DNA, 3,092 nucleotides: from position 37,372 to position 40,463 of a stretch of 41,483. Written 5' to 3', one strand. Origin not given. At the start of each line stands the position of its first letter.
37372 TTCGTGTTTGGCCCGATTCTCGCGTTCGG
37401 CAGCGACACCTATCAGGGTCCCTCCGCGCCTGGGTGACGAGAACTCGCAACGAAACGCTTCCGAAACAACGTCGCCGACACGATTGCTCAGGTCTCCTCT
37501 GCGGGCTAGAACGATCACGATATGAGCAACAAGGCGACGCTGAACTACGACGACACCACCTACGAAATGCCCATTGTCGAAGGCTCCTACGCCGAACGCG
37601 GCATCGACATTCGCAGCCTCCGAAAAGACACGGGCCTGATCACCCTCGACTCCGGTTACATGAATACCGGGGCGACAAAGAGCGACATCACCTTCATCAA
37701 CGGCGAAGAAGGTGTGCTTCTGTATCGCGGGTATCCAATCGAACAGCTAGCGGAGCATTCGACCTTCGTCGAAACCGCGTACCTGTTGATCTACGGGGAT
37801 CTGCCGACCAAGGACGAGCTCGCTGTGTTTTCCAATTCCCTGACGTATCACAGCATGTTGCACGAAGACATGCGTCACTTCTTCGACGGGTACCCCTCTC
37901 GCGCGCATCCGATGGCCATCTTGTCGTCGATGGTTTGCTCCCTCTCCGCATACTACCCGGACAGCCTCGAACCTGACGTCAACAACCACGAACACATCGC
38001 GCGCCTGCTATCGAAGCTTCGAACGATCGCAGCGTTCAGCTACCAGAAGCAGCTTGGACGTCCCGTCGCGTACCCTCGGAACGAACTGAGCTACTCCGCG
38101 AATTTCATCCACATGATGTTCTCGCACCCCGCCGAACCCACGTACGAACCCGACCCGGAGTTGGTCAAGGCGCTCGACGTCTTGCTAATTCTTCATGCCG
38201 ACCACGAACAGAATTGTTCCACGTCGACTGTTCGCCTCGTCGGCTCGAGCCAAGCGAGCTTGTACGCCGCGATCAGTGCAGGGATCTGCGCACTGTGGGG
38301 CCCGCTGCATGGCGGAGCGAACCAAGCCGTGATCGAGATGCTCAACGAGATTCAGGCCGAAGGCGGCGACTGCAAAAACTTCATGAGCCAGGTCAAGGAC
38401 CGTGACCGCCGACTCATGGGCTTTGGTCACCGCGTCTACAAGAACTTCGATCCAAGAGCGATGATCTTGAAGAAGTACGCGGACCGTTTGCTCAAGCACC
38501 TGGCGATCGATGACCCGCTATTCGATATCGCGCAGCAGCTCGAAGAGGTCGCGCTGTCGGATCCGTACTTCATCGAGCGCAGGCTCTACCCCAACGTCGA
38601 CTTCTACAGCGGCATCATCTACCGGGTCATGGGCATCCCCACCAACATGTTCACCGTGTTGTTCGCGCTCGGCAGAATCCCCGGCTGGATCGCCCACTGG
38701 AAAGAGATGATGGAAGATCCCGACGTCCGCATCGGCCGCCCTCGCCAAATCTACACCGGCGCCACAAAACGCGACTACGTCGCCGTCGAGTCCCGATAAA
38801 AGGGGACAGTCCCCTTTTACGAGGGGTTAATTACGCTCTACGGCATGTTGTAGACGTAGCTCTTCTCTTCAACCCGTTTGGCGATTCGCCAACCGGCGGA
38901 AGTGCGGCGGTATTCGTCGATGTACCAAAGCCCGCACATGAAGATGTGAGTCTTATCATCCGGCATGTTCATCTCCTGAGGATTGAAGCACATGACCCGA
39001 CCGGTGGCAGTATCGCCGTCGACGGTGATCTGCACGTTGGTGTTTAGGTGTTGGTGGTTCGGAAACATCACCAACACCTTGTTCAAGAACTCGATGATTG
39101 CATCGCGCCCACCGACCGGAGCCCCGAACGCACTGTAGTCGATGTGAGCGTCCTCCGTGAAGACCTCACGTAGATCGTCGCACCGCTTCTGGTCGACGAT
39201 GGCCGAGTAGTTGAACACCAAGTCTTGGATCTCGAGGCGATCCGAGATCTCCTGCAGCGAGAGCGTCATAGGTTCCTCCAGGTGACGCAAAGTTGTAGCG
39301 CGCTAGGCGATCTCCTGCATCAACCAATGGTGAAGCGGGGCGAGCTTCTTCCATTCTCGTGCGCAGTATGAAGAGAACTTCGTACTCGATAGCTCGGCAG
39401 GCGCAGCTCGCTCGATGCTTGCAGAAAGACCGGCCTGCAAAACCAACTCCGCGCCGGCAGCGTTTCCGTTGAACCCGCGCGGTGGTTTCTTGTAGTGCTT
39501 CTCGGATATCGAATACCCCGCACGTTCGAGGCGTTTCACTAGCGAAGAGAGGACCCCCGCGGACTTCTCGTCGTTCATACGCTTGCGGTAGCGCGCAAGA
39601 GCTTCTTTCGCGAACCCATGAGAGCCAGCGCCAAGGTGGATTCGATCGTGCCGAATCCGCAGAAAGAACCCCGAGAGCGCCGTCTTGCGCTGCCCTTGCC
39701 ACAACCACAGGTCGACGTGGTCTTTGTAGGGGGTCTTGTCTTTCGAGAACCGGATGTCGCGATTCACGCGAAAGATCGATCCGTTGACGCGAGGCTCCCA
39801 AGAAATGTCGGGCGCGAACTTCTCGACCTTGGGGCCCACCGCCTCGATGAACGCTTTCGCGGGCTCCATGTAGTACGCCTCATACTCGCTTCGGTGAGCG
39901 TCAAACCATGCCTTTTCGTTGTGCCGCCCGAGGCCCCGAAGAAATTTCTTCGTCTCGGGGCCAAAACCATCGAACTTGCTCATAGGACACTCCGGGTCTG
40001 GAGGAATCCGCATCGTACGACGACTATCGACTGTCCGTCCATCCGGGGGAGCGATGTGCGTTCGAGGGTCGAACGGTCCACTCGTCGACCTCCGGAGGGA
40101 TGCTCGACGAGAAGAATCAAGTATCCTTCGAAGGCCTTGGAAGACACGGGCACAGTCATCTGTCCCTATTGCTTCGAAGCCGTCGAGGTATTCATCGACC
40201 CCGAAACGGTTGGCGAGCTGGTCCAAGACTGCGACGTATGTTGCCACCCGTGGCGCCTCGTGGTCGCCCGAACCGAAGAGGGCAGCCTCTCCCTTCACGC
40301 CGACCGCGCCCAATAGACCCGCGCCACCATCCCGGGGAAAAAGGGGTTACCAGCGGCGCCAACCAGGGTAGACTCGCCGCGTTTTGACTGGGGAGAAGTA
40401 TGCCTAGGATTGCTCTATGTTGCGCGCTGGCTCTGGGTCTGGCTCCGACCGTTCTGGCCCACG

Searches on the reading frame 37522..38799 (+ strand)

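Call 69: search_protein_families(library=pfam, proteins=[window:37522-38799:+], max_evalue=0.0001)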
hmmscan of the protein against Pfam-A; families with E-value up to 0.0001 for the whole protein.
window:37522-38799:+ (425 aa): 1 family
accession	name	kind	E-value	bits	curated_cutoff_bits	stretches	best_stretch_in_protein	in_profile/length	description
PF00285.26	Citrate_synt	-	1.1e-142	475.7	27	1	45-408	1-357/357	Citrate synthase, C-terminal domain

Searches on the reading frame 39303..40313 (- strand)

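Call 69: search_protein_families(library=pfam, proteins=[window:39303-40313:-], max_evalue=0.0001)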
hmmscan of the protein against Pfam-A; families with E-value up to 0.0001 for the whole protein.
window:39303-40313:- (336 aa): 1 family
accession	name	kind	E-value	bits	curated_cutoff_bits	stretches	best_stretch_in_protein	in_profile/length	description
PF09365.15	DUF2461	-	2.3e-44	152.2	22.8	1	121-330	2-208/208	Conserved hypothetical protein (DUF2461)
